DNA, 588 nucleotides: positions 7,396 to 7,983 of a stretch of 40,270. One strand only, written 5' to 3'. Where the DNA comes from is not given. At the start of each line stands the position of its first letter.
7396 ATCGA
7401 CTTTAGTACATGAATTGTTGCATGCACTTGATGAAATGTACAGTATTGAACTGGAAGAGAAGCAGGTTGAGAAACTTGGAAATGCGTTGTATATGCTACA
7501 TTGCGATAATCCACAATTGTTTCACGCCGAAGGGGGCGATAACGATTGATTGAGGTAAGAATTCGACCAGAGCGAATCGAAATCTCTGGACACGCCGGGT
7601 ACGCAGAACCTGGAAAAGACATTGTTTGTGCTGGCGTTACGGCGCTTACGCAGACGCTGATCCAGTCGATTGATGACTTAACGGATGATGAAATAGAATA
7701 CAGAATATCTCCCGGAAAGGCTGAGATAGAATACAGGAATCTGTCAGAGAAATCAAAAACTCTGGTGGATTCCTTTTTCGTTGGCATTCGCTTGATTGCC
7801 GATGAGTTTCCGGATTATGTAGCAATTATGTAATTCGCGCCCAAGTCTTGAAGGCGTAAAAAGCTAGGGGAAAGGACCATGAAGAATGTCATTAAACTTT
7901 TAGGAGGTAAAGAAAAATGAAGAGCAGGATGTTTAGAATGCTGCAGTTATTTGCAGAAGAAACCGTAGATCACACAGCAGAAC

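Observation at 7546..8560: Phage-encoded Prp protease with L27-like MLQLFA cleavage motifs on both scaffold and capsid N-termini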

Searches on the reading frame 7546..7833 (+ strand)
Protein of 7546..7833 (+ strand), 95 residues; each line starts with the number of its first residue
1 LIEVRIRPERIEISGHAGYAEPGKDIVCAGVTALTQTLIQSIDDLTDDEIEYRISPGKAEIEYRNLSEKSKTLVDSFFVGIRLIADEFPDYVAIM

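Call 3: search_protein_families(library=pfam, proteins=[window:7546-7833:+], max_evalue=0.01)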
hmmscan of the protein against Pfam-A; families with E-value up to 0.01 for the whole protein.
window:7546-7833:+ (95 aa): 1 family
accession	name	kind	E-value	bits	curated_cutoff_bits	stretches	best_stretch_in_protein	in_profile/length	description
PF04327.17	Peptidase_Prp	-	5.6e-22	78.2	27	1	1-92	1-89/90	Cysteine protease Prp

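Call 4: search_protein_families(library=phrogs, proteins=[window:7546-7833:+], max_evalue=0.001)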
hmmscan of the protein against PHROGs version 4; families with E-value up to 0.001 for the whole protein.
window:7546-7833:+ (95 aa): 1 family
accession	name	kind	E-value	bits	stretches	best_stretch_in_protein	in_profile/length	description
phrog_4478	-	other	6.6e-29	101.1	1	1-94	1-98/102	peptidase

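Call 8: search_dna_similar(query=window:7546-7833:+, collection=phages, mode=protein, max_rows=40)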
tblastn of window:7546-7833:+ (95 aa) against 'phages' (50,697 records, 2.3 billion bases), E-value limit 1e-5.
Records with a match: 5; places in all: 5; records where one place covers at least 80% of the query: 4.
Best place of each record, by identity: 95-99% 1; 60-80% 1; <60% 3.
By first word of the organism name: Bacteriophage 3; Dorea 1; Acutalibacter 1.
By host as written in the record: - 3; Dorea sp. 000433215 DA134 1; Acutalibacter muris 1.
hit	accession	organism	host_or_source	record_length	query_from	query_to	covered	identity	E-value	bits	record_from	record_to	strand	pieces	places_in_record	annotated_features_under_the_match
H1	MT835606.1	Bacteriophage sp.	human fecal samples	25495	15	95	85%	98.8%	5e-47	164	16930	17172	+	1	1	record has no annotation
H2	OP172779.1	Dorea phage DO134P1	Dorea sp. 000433215 DA134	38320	14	95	86%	68.3%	3e-31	120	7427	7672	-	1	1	none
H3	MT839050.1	Bacteriophage sp.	human fecal samples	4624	15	95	85%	36.5%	2e-9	58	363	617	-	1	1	record has no annotation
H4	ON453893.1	Acutalibacter phage Fontainebleau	Acutalibacter muris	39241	15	95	85%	35.7%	1e-9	59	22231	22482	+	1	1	peptidase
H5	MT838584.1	Bacteriophage sp.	human fecal samples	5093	15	88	78%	31.2%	4e-6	49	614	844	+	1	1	record has no annotation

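Call 19: get_annotated_region(hit=H2, flank=6000)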
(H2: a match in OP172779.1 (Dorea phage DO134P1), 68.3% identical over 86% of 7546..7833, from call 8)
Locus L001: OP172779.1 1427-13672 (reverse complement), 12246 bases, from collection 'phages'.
description: Dorea phage DO134P1, complete genome.
organism: Dorea phage DO134P1 (NCBI taxid 2968629)
taxonomy: Viruses; Duplodnaviria; Heunggongvirae; Uroviricota; Caudoviricetes
host: Dorea sp. 000433215 DA134; source: municipal sewage; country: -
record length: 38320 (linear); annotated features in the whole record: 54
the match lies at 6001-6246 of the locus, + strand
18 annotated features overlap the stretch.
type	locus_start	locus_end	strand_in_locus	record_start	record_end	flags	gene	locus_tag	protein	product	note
CDS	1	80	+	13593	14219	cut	-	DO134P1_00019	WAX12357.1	hypothetical protein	-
CDS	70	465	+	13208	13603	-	-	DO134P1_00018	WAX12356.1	hypothetical protein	-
tRNA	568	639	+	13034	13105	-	-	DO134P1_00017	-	tRNA-Met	tRNA-Met(cat)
CDS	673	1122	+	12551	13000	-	-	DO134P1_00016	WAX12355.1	terminase small subunit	-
CDS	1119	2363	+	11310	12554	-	-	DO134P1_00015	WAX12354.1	terminase large subunit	terminase, large subunit gp2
CDS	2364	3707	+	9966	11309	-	-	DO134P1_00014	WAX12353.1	hypothetical protein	-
CDS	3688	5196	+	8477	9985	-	-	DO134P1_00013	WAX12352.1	hypothetical protein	-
CDS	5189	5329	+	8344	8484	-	-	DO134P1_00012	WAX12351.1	hypothetical protein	-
CDS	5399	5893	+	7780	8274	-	-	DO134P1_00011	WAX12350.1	hypothetical protein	-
CDS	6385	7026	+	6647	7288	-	-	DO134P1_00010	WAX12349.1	hypothetical protein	-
CDS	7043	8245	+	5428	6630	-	-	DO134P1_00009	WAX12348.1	hypothetical protein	-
CDS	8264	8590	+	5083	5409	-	-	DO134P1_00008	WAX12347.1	hypothetical protein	-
CDS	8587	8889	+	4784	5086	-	-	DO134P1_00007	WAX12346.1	hypothetical protein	-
CDS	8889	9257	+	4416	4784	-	-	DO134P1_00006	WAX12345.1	hypothetical protein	-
CDS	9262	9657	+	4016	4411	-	-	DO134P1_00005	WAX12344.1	hypothetical protein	-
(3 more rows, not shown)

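Call 20: get_annotated_region(hit=H4, flank=6000)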
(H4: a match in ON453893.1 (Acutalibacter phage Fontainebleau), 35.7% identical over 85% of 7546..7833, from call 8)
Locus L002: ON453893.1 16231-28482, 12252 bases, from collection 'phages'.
description: Acutalibacter phage Fontainebleau, complete genome.
organism: Acutalibacter phage Fontainebleau (NCBI taxid 2951965)
taxonomy: Viruses
host: Acutalibacter muris; source: feces; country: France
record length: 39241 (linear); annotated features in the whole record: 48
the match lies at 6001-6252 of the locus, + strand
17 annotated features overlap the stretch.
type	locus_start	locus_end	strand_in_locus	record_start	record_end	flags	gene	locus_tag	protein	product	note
CDS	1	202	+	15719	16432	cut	-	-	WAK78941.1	type II, N6M-methyladenine DNA methyltransferase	rasttk_feature_creation_tool=/opt/patric-common/ runtime/bin/phanotate version 1.5.0; ...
CDS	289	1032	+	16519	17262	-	-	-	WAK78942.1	terminase small subunit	rasttk_feature_creation_tool=/opt/patric-common/ runtime/bin/phanotate version 1.5.0; HHpred against PHROGS v3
CDS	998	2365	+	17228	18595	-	-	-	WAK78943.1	terminase large subunit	rasttk_feature_creation_tool=/opt/patric-common/ runtime/bin/phanotate version 1.5.0; HHpred against PHROGS v3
CDS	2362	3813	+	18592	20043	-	-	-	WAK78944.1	portal protein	rasttk_feature_creation_tool=/opt/patric-common/ runtime/bin/phanotate version 1.5.0; HHpred against PHROGS v3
CDS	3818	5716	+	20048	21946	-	-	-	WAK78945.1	minor head protein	rasttk_feature_creation_tool=/opt/patric-common/ runtime/bin/phanotate version 1.5.0; ...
CDS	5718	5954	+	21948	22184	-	-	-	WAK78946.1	hypothetical protein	rasttk_feature_creation_tool=/opt/patric-common/ runtime/bin/phanotate version 1.5.0; ...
CDS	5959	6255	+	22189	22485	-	-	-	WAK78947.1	peptidase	rasttk_feature_creation_tool=/opt/patric-common/ runtime/bin/phanotate version 1.5.0; HHpred against PHROGS v3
CDS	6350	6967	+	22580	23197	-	-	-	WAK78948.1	head scaffolding protein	rasttk_feature_creation_tool=/opt/patric-common/ runtime/bin/phanotate version 1.5.0; HHpred against PHROGS v3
CDS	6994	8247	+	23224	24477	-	-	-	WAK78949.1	major head protein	rasttk_feature_creation_tool=/opt/patric-common/ runtime/bin/phanotate version 1.5.0; HHpred against PHROGS v3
CDS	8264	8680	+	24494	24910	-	-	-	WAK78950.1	head-tail protein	rasttk_feature_creation_tool=/opt/patric-common/ runtime/bin/phanotate version 1.5.0; HHpred against PHROGS v3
CDS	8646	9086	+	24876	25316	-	-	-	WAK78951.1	hypothetical protein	rasttk_feature_creation_tool=/opt/patric-common/ runtime/bin/phanotate version 1.5.0; ...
CDS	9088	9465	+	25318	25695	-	-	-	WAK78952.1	minor head protein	rasttk_feature_creation_tool=/opt/patric-common/ runtime/bin/phanotate version 1.5.0; HHpred against PHROGS v3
CDS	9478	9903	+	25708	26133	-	-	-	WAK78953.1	tail completion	rasttk_feature_creation_tool=/opt/patric-common/ runtime/bin/phanotate version 1.5.0; HHpred against PHROGS v3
CDS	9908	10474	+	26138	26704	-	-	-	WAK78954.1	hypothetical protein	rasttk_feature_creation_tool=/opt/patric-common/ runtime/bin/phanotate version 1.5.0; ...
CDS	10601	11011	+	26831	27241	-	-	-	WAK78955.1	hypothetical protein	rasttk_feature_creation_tool=/opt/patric-common/ runtime/bin/phanotate version 1.5.0; ...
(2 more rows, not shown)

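Call 21: get_annotated_region(hit=H1, flank=6000)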
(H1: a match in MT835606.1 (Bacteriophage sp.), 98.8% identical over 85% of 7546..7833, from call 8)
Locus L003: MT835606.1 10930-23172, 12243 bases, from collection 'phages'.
description: UNVERIFIED: Bacteriophage sp. clone scaffold_284 genomic sequence.
organism: Bacteriophage sp. (NCBI taxid 38018)
taxonomy: Viruses
host: -; source: human fecal samples; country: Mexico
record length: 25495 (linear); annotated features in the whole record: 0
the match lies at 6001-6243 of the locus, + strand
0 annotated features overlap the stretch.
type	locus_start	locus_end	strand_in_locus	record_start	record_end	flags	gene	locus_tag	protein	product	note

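Call 25: find_homologous_proteins(query=window:7546-7830:+, max_evalue=0.001)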
Query window:7546-7830:+ (95 aa): 1663 proteins with E <= 0.001 among 1673 candidates; the best 120 are listed.
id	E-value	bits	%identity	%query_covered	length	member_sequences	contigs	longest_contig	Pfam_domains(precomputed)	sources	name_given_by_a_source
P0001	8.3e-54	197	99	100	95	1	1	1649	PF04327.18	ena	-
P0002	8.7e-54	197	99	100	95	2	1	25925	PF04327.18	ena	-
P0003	1.6e-52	193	97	100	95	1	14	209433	PF04327.18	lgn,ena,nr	nr:MAG TPA: cysteine protease [Caudoviricetes sp.]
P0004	2.3e-52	192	98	100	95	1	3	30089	PF04327.18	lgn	-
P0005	3.2e-52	192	96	100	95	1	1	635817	PF04327.18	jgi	-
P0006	4.3e-52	192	96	100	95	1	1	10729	PF04327.18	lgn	-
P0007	7.4e-52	191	96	100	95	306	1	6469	PF04327.18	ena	-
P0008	8.3e-52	191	95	100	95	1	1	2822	PF04327.18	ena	-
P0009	4.4e-51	188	96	100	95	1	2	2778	PF04327.18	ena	-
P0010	1.2e-50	187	91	100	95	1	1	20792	PF04327.18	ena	-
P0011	1.6e-50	186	89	100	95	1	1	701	PF04327.18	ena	-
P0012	1.6e-50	186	89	100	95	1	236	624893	PF04327.18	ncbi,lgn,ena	-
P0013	1.7e-50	186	94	100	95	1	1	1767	PF04327.18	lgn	-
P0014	2.3e-50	186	88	100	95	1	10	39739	PF04327.18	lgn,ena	-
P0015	2.3e-50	186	94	100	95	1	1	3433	PF04327.18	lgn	-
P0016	2.7e-50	186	94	99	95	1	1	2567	PF04327.18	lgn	-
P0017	3.3e-50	186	88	100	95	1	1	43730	PF04327.18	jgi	jgi:uncharacterized protein YsxB (DUF464 family)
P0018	3.6e-50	185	93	99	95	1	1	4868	PF04327.18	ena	-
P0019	3.8e-50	185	93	99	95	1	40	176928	PF04327.18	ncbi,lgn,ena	-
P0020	6.0e-50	185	88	100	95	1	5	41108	PF04327.18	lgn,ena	-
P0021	6.2e-50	185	91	100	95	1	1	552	PF04327.18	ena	-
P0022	6.7e-50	185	95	97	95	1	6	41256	PF04327.18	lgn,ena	-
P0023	8.2e-50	184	88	100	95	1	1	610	PF04327.18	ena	-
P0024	8.4e-50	184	88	100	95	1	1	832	PF04327.18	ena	-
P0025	8.5e-50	184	93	100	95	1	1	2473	PF04327.18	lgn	-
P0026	8.5e-50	184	88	100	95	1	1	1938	PF04327.18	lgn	-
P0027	1.0e-49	184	91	99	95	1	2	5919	PF04327.18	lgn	-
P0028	1.0e-49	184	91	99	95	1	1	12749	PF04327.18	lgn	-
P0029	1.1e-49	184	94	100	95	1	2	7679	PF04327.18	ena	-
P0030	1.2e-49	184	93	100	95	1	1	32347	PF04327.18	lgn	-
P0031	1.2e-49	184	88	100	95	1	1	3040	PF04327.18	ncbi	-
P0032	1.3e-49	184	93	97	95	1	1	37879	PF04327.18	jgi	jgi:uncharacterized protein YsxB (DUF464 family)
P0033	1.4e-49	183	91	99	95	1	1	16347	PF04327.18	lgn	-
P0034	1.6e-49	183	88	100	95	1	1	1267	PF04327.18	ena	-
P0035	1.9e-49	183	91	99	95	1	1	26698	PF04327.18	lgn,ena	-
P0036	2.0e-49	183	91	99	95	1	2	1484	PF04327.18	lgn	-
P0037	2.0e-49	183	94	99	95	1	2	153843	PF04327.18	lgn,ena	-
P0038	2.0e-49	183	93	99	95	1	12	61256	PF04327.18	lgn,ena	-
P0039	2.6e-49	183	90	99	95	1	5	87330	PF04327.18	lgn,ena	-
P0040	3.1e-49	182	92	100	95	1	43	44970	PF04327.18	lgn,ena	-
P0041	3.1e-49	182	93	100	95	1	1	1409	PF04327.18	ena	-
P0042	4.4e-49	182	92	100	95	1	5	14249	PF04327.18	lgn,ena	-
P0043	4.5e-49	182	88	100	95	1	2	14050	PF04327.18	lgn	-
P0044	5.1e-49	182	91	99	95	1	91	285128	PF04327.18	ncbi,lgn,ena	-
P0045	6.9e-49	181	90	99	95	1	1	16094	PF04327.18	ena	-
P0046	9.6e-49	181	90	99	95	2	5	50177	PF04327.18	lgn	-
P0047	1.0e-48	181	89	99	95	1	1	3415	PF04327.18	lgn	-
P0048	1.0e-48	181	90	99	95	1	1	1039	PF04327.18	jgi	-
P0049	1.0e-48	181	90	99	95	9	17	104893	PF04327.18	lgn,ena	-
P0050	1.0e-48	181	91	99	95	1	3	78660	PF04327.18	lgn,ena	-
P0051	1.0e-48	181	91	99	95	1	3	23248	PF04327.18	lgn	-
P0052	1.1e-48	181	91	100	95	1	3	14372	PF04327.18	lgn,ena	-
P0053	1.2e-48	180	92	97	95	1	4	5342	PF04327.18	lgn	-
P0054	2.3e-48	180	88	97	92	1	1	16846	PF04327.18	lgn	-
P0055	2.7e-48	179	89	99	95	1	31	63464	PF04327.18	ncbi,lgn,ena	-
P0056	3.5e-48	179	89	99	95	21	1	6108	PF04327.18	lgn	-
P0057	3.6e-48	179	89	99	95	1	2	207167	PF04327.18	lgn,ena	-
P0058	3.6e-48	179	89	99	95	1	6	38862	PF04327.18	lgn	-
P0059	3.6e-48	179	88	99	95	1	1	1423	PF04327.18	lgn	-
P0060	3.7e-48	179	88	99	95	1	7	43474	PF04327.18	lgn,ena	-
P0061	3.8e-48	179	90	99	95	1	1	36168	PF04327.18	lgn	-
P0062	4.3e-48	179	91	100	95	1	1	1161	PF04327.18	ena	-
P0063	4.3e-48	179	89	100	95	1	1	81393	PF04327.18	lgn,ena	-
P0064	5.0e-48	179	88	99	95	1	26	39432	PF04327.18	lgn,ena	-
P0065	5.1e-48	178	90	99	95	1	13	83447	PF04327.18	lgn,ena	-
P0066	7.2e-48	178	89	99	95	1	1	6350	PF04327.18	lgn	-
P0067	7.3e-48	178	89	99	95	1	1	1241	PF04327.18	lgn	-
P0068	8.3e-48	178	89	100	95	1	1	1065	PF04327.18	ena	-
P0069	8.5e-48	178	91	100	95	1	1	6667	PF04327.18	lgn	-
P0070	9.0e-48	178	88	100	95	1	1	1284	PF04327.18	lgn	-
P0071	9.4e-48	178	89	99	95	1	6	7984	PF04327.18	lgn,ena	-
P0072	9.9e-48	178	87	99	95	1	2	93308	PF04327.18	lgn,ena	-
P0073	1.3e-47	177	89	99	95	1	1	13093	PF04327.18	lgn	-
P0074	1.3e-47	177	88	99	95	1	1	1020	PF04327.18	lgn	-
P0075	1.4e-47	177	88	99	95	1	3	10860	PF04327.18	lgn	-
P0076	1.4e-47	177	90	99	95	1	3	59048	PF04327.18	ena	-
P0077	1.4e-47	177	90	99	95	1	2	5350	PF04327.18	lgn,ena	-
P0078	1.4e-47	177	87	99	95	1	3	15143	PF04327.18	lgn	-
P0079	1.6e-47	177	91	97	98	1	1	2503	PF04327.18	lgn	-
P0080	1.6e-47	177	89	99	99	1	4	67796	PF04327.18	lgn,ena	-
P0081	1.8e-47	177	89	99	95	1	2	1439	PF04327.18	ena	-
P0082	1.8e-47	177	89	99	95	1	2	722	PF04327.18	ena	-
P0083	1.8e-47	177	87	99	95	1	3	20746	PF04327.18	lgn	-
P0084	1.8e-47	177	87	99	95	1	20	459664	PF04327.18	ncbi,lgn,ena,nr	nr:MAG TPA: YsxB-like protein [Caudoviricetes sp.]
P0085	1.9e-47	177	88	99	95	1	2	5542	PF04327.18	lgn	-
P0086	1.9e-47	177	89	99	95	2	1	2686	PF04327.18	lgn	-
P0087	1.9e-47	177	89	99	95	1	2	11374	PF04327.18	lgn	-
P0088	1.9e-47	177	88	99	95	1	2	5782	PF04327.18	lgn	-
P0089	2.0e-47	177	89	99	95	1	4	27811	PF04327.18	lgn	-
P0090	2.3e-47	176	85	100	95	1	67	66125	PF04327.18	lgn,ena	-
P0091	2.7e-47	176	88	99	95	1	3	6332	PF04327.18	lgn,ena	-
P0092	3.6e-47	176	88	99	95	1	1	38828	PF04327.18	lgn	-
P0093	4.2e-47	176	87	100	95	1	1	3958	PF04327.18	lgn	-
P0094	4.9e-47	175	86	99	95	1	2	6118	PF04327.18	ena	-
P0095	4.9e-47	175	87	99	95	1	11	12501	PF04327.18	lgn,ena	-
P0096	5.3e-47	175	88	99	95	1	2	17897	PF04327.18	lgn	-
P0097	6.5e-47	175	89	99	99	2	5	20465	PF04327.18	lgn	-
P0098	6.8e-47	175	86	99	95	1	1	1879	PF04327.18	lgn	-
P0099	6.9e-47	175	89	99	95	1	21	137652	PF04327.18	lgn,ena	-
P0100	7.0e-47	175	89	99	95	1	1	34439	PF04327.18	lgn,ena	-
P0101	7.2e-47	175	87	99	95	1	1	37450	PF04327.18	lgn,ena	-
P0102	7.3e-47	175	88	99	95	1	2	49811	PF04327.18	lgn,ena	-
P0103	9.8e-47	174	87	99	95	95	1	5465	PF04327.18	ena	-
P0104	1.0e-46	174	87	99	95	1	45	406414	PF04327.18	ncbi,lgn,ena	-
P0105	1.1e-46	174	86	100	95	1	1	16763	PF04327.18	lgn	-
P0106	1.2e-46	174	89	99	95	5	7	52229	PF04327.18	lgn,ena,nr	nr:MAG TPA: YsxB-like protein [Bacteriophage sp.]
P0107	1.3e-46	174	86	99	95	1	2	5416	PF04327.18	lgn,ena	-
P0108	1.4e-46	174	88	99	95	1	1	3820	PF04327.18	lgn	-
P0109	1.7e-46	174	88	100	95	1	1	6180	PF04327.18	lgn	-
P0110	1.9e-46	174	86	99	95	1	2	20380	PF04327.18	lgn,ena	-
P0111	1.9e-46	173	85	100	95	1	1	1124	PF04327.18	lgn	-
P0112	2.0e-46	173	88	99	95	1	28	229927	PF04327.18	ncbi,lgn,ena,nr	nr:MAG TPA: YsxB-like protein [Caudoviricetes sp.]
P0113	2.6e-46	173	87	99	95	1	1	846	PF04327.18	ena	-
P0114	2.7e-46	173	88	99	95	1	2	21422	PF04327.18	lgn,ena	-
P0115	2.7e-46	173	87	99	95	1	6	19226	PF04327.18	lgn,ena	-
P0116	2.7e-46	173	87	99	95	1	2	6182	PF04327.18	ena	-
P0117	2.8e-46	173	88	99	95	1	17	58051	PF04327.18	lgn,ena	-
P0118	3.6e-46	173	86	99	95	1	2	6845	PF04327.18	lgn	-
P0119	3.6e-46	173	87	99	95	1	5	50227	PF04327.18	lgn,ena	-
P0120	3.7e-46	173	86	99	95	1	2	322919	PF04327.18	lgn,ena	-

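Call 30: search_solved_structures(query=window:7546-7830:+, max_evalue=0.01, show_alignments=3)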
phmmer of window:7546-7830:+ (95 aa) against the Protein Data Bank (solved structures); distinct sequences matched with E-value up to 0.01: 4.
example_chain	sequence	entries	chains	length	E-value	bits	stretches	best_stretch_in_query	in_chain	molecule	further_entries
2g0i_A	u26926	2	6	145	2.1e-09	40.6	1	9-93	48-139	hypothetical protein SMU.848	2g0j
4peo_A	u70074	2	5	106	5.2e-05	26.6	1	12-92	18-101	Hypothetical protein | Phage-related ribosomal protease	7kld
2idl_A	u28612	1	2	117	5.5e-05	26.5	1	11-92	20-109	Hypothetical protein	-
7jvs_B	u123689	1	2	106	0.0021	21.5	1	12-92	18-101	Ribosomal-processing cysteine protease Prp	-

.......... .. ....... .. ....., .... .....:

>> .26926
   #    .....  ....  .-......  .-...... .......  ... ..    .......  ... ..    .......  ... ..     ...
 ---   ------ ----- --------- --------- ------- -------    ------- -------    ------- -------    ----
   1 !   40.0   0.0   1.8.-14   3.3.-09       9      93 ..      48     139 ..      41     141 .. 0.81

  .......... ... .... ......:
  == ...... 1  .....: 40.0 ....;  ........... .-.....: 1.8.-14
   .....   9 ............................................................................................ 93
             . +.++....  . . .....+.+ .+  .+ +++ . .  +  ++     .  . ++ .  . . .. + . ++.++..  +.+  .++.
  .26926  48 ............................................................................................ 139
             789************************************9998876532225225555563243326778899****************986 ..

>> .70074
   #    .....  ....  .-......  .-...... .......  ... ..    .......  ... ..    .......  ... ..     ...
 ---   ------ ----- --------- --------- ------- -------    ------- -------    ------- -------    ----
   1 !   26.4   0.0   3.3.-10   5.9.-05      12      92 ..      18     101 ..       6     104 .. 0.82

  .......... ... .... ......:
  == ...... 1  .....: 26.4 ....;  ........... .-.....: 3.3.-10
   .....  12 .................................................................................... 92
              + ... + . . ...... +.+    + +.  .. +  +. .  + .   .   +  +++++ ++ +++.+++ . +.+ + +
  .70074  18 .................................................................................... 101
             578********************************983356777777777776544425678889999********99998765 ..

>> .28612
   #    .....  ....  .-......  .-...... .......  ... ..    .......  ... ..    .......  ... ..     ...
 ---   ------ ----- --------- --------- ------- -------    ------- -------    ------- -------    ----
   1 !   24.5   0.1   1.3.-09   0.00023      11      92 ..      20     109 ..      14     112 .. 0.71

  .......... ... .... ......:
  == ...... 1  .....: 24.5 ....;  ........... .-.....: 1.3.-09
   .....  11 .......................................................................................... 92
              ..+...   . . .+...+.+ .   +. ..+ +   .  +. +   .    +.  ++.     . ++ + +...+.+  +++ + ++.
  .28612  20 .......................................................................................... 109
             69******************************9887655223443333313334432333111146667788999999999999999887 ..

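Call 31: find_related_loci(query=A1, collection=viral_contigs, flank=7000)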
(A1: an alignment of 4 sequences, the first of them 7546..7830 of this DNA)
Query A1 (95 aa) in viral_contigs; peptide patterns used: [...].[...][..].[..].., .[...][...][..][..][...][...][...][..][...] (x = any residue, [..] = any of these).
513 stretches matched a pattern; 416 encode a relative of the query (tblastn E <= 1e-3); the best 80 are kept; 80 distinct loci.
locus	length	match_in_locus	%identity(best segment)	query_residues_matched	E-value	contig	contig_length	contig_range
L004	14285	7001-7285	99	1-95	2e-59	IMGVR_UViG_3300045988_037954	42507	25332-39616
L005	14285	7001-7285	99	1-95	2e-59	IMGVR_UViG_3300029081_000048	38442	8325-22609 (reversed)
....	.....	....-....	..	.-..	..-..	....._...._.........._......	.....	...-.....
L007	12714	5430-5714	98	1-95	5e-59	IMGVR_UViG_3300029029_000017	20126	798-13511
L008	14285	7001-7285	98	1-95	5e-59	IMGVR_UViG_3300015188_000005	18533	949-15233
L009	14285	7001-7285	98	1-95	5e-59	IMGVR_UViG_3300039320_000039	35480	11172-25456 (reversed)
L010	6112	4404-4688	97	1-95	1e-58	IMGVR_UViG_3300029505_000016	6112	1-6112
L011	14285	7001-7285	97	1-95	1e-58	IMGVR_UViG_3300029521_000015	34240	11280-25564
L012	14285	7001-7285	98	1-95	3e-58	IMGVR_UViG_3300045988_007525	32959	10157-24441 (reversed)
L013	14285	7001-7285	98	1-95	3e-58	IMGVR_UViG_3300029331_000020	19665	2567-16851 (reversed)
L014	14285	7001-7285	96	1-95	9e-58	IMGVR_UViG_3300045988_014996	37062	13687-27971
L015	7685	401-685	97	1-95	5e-58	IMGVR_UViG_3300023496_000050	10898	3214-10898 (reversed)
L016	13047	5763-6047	97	1-95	1e-57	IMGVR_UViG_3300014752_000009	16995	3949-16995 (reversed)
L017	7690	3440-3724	96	1-95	9e-58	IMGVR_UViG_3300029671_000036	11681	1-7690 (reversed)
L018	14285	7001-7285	96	1-95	9e-58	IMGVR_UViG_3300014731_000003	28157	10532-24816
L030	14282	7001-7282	93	1-94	3e-54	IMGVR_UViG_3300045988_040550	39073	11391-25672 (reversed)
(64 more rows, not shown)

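Call 43: search_protein_representatives(protein=window:7546-7830:+)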
Query: 95 residues. Proteins with E-value up to 0.001 (for the whole library): 3256; up to 1e-10: 283; up to 1e-30: 3. The best 150 are listed.
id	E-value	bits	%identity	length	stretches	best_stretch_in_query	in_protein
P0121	6.2e-35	135.0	68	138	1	1-95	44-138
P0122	8.8e-33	128.2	71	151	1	10-95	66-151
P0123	5.4e-32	125.7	66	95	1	1-94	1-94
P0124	6.9e-30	118.9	60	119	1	1-94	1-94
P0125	9.4e-29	115.3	64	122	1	1-94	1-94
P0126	1.1e-28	115.0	62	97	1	1-95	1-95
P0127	8.7e-28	112.2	60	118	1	6-93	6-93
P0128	1.6e-27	111.4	60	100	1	2-94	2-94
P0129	1.7e-26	108.1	54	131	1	1-94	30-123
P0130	1.8e-25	104.8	65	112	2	1-55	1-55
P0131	2.6e-25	104.3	53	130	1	1-94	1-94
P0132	2.9e-25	104.1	54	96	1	1-94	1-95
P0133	3.9e-25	103.7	55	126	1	7-94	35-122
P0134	4.9e-25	103.4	51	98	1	2-93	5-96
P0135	5.1e-25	103.4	57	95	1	4-94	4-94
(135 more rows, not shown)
